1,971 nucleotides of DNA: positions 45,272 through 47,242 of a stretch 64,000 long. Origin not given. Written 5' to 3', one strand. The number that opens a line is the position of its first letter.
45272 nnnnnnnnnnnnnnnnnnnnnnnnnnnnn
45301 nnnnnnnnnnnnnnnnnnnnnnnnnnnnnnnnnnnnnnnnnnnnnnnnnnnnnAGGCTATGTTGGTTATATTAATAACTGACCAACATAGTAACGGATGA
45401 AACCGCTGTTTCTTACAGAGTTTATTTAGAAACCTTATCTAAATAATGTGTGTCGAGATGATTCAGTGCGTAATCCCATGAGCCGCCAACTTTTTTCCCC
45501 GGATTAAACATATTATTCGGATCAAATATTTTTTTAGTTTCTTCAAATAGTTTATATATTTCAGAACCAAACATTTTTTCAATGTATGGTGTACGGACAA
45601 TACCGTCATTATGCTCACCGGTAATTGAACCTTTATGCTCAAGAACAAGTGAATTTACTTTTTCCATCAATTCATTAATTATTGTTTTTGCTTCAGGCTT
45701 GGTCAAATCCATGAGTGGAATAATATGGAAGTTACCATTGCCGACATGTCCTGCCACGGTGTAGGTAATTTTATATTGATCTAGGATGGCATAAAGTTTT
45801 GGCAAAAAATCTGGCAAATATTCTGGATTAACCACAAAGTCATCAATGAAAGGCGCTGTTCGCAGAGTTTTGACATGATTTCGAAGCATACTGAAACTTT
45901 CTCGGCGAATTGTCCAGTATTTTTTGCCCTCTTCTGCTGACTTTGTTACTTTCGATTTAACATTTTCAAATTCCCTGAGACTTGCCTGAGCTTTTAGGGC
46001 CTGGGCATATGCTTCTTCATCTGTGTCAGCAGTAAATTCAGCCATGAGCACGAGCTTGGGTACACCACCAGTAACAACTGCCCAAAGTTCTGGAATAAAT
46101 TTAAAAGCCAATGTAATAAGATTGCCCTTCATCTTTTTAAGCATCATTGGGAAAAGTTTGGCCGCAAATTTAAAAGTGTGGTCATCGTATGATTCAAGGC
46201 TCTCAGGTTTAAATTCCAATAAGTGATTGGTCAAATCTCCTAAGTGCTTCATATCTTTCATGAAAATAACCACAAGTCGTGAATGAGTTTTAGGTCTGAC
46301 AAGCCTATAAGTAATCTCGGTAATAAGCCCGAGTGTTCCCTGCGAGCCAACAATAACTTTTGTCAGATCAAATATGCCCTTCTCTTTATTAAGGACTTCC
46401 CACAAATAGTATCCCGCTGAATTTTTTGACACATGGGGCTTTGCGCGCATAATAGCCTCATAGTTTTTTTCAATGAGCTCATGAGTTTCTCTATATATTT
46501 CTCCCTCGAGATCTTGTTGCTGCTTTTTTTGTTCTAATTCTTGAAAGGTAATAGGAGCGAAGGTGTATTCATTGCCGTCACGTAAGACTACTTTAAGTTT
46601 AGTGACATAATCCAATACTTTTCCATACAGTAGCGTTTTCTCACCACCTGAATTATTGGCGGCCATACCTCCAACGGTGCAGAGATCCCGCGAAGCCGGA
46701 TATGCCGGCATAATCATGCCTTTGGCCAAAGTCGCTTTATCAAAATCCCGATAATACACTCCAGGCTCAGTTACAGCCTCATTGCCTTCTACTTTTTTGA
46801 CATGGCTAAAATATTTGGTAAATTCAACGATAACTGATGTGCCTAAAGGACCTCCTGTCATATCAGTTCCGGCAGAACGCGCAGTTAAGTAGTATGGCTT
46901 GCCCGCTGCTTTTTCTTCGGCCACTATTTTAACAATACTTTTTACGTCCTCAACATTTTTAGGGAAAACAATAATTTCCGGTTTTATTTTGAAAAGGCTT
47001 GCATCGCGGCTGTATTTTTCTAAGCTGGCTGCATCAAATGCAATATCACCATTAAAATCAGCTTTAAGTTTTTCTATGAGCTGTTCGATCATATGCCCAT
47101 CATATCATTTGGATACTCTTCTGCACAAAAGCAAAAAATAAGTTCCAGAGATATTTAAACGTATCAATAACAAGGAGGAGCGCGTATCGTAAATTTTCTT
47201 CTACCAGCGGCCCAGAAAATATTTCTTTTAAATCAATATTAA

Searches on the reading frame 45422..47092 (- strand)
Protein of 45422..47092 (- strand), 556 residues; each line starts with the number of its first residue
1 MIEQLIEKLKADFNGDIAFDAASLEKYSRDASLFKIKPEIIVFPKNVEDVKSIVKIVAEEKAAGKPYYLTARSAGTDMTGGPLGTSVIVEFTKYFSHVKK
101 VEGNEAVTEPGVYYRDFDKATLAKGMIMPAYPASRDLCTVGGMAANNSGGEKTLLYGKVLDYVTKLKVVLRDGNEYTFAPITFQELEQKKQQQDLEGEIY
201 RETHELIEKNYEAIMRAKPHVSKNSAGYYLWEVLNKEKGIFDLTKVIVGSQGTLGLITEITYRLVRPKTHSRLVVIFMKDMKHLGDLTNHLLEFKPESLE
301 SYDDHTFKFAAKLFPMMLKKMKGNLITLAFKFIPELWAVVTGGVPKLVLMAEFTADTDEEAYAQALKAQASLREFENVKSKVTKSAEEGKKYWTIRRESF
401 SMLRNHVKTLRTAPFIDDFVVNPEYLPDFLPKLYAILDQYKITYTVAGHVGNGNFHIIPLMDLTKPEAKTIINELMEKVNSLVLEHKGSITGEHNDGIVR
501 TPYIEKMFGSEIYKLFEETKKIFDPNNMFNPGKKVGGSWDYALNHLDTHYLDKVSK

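Call 69: search_protein_families(library=pfam, proteins=[window:45422-47092:-], max_evalue=0.001)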
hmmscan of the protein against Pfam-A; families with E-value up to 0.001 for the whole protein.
window:45422-47092:- (556 aa): 2 families
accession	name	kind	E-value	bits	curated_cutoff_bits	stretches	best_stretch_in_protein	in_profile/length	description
PF02913.24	FAD-oxidase_C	-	1.6e-43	149.7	21.2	1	270-533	4-247/248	FAD linked oxidases, C-terminal domain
PF01565.28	FAD_binding_4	-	8.3e-25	87.5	26.4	1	38-175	1-135/139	FAD binding domain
